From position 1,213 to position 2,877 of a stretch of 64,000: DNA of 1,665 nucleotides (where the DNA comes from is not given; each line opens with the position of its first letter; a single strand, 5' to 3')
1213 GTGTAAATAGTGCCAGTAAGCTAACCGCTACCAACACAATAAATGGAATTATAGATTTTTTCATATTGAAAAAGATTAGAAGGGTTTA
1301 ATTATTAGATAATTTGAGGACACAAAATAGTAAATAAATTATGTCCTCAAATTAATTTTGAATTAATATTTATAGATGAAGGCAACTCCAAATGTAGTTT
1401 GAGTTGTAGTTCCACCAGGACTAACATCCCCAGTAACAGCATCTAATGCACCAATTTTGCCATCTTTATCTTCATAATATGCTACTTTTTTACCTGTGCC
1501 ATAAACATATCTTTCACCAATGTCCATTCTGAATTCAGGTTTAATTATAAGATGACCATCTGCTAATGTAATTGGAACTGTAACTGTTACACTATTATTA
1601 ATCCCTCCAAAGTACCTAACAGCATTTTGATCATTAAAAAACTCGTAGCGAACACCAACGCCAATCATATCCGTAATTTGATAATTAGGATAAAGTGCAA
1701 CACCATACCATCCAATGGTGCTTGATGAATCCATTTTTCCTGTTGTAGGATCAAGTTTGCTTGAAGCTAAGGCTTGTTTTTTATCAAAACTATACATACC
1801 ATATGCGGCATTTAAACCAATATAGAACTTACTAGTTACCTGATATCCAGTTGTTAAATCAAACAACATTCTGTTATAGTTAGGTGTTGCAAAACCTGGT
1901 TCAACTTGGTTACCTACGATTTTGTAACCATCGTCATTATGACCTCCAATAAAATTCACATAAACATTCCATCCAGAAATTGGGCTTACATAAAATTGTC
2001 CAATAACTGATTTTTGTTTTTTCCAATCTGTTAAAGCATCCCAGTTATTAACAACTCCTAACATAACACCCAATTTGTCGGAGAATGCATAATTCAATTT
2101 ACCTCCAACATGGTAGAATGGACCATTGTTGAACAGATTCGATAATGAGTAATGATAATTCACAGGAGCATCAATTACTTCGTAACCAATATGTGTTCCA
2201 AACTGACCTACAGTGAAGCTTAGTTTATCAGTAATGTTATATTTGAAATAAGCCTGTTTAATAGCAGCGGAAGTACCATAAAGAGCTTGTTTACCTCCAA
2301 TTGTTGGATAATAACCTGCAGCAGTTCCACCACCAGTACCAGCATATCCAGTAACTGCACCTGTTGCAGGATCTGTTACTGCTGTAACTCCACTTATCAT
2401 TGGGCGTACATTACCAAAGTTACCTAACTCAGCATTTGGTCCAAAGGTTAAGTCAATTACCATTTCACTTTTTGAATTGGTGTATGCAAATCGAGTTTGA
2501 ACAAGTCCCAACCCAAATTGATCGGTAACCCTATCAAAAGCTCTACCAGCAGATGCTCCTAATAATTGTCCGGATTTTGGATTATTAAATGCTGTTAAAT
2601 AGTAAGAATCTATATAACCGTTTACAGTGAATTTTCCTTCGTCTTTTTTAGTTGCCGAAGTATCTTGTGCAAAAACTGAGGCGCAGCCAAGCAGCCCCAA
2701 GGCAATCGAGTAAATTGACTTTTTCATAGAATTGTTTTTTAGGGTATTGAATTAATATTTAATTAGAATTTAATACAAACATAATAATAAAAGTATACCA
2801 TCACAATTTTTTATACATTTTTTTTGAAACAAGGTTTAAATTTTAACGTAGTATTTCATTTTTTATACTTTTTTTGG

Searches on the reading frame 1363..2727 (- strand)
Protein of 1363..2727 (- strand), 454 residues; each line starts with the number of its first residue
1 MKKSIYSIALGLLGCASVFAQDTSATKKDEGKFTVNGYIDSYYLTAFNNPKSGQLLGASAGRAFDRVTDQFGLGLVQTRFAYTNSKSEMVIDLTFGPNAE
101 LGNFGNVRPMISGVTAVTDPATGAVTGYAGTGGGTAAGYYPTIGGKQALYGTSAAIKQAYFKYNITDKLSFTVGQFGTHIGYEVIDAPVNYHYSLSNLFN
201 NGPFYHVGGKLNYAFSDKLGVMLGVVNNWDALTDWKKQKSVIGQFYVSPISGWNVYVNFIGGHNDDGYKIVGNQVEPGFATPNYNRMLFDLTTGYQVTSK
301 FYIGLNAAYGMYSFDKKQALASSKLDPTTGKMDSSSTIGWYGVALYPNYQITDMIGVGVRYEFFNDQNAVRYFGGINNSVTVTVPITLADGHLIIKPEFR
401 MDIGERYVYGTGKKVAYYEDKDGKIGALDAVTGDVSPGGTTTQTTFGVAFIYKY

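Call 54: search_protein_families(library=pfam, proteins=[window:1363-2727:-], max_evalue=0.00001)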
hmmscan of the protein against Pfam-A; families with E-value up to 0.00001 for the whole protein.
window:1363-2727:- (454 aa): 1 family
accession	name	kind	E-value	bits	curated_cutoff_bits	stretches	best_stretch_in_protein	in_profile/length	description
PF07642.17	BBP2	-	1.1e-65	222.5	26.2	1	32-452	1-337/339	Putative beta-barrel porin-2, OmpL-like. bbp2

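Call 57: find_encoding_contigs(protein=window:1363-2727:-, flank=10000, max_places=3)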
Protein window:1363-2727:- (454 aa): no gene with exactly this product is on record in the collection.
